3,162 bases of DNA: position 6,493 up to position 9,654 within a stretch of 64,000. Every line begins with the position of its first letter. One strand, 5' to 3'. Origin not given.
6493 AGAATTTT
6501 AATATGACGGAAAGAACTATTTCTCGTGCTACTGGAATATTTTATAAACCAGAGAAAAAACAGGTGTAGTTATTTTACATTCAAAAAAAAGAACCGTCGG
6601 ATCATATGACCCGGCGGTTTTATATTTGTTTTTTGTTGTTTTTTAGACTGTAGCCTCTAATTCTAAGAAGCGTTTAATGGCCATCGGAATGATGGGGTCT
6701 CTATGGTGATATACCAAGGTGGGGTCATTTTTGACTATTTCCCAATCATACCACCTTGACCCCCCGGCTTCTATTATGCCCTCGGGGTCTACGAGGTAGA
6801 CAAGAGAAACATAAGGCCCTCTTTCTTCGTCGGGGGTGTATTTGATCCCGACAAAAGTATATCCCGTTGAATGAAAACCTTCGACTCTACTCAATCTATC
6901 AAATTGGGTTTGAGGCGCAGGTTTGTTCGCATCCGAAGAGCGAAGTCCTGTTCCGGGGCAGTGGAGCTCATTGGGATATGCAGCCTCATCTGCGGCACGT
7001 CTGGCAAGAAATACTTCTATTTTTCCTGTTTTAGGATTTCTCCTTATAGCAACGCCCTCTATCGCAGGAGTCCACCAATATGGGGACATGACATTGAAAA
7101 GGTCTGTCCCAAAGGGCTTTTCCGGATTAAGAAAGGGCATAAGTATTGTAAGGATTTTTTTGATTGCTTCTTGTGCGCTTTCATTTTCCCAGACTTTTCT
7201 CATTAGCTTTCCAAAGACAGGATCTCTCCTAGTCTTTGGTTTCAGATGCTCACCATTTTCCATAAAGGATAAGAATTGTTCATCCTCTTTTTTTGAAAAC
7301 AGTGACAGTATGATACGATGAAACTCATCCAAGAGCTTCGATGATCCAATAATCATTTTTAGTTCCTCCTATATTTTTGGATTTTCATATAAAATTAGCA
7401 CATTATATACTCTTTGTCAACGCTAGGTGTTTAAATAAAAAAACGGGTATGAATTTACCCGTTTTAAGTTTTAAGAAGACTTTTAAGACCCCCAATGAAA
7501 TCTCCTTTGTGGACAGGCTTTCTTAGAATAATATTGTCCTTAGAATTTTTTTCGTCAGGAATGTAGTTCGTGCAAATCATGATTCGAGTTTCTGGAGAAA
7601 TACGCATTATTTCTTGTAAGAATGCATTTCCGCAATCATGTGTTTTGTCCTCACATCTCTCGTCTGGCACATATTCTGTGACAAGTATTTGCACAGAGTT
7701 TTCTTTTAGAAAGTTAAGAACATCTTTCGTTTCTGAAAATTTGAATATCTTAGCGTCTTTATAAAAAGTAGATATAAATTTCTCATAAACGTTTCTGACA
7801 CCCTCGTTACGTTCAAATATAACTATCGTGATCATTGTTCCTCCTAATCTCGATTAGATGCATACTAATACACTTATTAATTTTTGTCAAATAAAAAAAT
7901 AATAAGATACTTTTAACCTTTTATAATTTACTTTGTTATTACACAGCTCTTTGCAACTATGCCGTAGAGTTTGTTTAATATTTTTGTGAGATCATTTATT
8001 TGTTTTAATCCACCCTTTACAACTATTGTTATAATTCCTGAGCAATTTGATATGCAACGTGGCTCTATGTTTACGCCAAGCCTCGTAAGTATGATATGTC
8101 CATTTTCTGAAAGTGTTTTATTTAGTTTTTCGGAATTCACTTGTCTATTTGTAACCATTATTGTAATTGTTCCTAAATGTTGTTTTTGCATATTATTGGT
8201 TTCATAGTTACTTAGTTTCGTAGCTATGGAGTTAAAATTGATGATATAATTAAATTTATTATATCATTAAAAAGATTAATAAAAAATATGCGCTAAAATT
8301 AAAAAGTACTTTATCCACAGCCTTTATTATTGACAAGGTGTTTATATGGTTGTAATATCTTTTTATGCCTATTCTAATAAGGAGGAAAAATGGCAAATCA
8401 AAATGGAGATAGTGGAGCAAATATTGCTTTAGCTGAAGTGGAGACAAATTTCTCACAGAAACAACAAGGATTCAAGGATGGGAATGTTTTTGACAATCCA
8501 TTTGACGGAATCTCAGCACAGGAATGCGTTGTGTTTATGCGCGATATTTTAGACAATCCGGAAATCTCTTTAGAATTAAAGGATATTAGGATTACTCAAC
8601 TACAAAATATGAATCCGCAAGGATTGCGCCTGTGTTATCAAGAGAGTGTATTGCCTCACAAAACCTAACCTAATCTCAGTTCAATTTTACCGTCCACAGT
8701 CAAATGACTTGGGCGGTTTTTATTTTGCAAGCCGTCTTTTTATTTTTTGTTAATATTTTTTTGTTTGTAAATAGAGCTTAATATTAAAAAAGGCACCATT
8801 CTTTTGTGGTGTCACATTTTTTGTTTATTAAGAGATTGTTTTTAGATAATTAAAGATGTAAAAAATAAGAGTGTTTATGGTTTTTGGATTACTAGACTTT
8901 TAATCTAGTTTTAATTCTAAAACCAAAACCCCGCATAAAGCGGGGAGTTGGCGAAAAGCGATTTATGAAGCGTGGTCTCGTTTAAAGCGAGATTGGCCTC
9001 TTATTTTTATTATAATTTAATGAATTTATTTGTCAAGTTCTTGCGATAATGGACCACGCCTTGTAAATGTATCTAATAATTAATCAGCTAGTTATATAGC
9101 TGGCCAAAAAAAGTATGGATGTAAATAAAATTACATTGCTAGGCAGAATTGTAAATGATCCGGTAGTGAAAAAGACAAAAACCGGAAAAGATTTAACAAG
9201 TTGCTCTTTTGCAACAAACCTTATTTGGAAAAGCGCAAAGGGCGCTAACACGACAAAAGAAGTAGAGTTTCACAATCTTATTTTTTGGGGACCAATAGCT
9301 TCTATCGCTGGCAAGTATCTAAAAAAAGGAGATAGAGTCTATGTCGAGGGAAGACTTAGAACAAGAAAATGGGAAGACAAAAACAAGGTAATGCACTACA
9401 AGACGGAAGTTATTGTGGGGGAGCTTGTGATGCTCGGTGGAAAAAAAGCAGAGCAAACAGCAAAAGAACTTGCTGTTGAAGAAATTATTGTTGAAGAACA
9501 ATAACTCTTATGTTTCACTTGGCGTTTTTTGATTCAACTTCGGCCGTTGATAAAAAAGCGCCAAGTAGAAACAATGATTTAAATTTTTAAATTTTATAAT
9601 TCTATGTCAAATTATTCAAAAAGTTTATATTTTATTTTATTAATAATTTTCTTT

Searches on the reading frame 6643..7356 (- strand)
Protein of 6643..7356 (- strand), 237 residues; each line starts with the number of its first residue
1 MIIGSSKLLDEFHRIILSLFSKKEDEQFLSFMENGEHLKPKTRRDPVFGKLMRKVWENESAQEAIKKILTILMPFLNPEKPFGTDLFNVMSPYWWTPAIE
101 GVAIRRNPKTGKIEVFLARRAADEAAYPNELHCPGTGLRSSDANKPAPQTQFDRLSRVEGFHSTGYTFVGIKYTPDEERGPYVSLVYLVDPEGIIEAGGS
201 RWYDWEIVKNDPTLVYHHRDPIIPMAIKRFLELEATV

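Call 15: find_encoding_contigs(protein=window:6643-7356:-, flank=10000, max_places=4)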
Protein window:6643-7356:- (237 aa): 3 contigs read that carry it; 1 place shown.
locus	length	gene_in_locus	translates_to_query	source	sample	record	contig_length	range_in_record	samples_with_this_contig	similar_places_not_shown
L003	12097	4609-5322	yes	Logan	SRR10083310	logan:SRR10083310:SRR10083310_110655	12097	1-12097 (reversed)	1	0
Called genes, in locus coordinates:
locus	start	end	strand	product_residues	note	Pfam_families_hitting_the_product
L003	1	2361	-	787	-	?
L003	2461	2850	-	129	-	PF00436:SSB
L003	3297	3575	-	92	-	-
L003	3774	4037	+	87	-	PF21699:TM1266-like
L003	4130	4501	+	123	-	-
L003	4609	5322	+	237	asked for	-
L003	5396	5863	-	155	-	-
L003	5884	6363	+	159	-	PF03330:DPBB_1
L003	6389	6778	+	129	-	PF01219:DAGK_prokar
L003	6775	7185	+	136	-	-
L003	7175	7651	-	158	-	PF04138:GtrA_DPMS_TM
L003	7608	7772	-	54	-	-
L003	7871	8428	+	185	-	-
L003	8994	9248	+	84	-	-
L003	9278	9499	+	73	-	-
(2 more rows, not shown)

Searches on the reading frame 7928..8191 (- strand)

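Call 61: search_protein_families(library=pfam, proteins=[window:7928-8191:-], max_evalue=0.01)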
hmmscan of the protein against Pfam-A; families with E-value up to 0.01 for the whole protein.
window:7928-8191:- (87 aa): 1 family
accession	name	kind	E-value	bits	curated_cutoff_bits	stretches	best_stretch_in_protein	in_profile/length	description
PF21699.3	TM1266-like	-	8.7e-10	38.9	27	1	6-82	2-74/74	Iron-only hydrogenase system regulator, putative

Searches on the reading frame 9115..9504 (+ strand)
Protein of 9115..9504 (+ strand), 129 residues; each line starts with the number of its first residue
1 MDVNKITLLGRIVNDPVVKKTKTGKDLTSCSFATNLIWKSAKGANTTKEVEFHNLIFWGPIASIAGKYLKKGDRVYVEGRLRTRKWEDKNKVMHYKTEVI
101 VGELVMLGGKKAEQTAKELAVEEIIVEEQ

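Call 61: search_protein_families(library=pfam, proteins=[window:9115-9504:+], max_evalue=0.01)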
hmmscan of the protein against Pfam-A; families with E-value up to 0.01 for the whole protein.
window:9115-9504:+ (129 aa): 2 families
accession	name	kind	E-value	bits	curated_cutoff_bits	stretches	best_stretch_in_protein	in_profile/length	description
PF00436.31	SSB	-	3e-29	101.6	26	1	3-106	1-103/104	Single-strand binding protein family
PF01336.31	tRNA_anti-codon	-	0.0079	16.5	27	0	56-101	32-69/75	OB-fold nucleic acid binding domain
